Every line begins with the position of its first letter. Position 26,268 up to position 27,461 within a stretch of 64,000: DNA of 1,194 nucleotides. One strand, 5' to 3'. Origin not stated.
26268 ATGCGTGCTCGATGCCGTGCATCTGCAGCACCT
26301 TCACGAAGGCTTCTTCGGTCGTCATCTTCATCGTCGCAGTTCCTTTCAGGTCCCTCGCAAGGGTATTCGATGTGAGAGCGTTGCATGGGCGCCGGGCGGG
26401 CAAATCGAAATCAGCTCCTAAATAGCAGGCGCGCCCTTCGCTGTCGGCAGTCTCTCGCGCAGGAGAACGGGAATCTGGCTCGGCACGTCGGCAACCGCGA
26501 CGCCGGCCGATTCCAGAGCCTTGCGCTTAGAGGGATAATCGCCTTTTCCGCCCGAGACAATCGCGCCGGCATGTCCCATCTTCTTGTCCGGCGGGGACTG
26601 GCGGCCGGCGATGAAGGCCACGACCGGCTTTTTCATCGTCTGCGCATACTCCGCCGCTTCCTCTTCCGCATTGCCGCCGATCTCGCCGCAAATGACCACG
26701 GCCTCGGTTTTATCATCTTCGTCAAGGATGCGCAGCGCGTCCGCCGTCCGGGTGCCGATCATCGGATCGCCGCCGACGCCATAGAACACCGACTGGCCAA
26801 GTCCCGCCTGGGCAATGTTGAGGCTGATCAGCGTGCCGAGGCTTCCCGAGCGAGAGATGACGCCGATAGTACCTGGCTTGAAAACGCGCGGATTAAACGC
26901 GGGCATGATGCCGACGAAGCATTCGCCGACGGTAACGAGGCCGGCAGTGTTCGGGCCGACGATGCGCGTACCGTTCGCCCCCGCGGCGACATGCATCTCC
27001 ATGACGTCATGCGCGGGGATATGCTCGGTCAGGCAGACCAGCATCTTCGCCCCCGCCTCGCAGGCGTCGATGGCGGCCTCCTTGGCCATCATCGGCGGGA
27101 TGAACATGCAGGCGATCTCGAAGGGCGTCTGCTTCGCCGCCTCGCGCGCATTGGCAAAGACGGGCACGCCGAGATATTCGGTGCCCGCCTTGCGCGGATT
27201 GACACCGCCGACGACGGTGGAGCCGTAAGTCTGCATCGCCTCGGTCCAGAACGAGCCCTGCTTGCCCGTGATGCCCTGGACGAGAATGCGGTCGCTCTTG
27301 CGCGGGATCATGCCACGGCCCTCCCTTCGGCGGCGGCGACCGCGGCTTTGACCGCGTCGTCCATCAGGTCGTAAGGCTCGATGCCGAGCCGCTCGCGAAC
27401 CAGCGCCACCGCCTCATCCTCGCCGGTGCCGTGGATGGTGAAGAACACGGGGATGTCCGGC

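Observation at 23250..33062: Ten-gene operon for sulfoacetate / sulfoacetaldehyde catabolism with an unusual enzyme and transporter set (tctABC, SauS-like ALDH, two-subunit SucCD-like ligase, xsc, ackA)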

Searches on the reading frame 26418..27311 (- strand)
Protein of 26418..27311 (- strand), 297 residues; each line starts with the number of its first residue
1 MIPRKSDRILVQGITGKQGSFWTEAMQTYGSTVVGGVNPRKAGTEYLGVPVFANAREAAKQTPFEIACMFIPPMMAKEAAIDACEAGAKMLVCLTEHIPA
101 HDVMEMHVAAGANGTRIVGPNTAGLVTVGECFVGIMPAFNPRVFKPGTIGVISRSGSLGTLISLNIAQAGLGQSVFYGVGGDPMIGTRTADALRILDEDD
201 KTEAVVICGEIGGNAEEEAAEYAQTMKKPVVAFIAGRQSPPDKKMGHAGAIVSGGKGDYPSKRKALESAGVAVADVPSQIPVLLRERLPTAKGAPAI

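Call 3: search_protein_families(library=pfam, proteins=[window:26418-27311:-])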
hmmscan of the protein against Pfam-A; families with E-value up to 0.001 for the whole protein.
window:26418-27311:- (297 aa): 4 families
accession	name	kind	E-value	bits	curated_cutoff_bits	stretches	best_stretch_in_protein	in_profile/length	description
PF02629.25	CoA_binding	-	7.8e-20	71.9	22.3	1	5-97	2-97/97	CoA binding domain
PF00549.24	Ligase_CoA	-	6.8e-17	62.2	24.5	1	153-271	2-127/128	CoA-ligase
PF13607.11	Succ_CoA_lig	-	6.8e-12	45.8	27.4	1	146-275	1-126/138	Succinyl-CoA ligase like flavodoxin domain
PF13380.12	CoA_binding_2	-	1.2e-06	29.4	22.8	1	9-125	3-113/116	CoA binding domain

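Call 4: search_protein_families(library=ncbifam, proteins=[window:26418-27311:-])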
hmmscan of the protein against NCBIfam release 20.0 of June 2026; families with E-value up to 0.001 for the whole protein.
window:26418-27311:- (297 aa): 6 families
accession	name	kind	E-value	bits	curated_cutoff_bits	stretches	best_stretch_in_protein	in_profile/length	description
TIGR01019.1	sucCoAalpha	subfamily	3.9e-100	334.9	353.2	1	5-286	5-284/286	succinate--CoA ligase subunit alpha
NF004230.0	PRK05678.1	equivalog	2.6e-98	328.8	336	1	5-288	7-288/291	succinate--CoA ligase subunit alpha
TIGR02717.1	AcCoA-syn-alpha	equivalog_domain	1.2e-20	73.6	567.15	1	22-275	26-275/447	acetate--CoA ligase alpha subunit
NF045494.1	AcCoALig_Archglob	equivalog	2.3e-15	56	1200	1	45-253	265-471/665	acetate--CoA ligase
NF004760.0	PRK06091.1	subfamily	6.3e-08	31.6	433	1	64-240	118-292/555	acyl-CoA synthetase FdrA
NF045493.1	HydDutCoALig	equivalog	2.1e-07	29.9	1300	1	112-253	120-262/698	4-hydroxybutyrate--CoA ligase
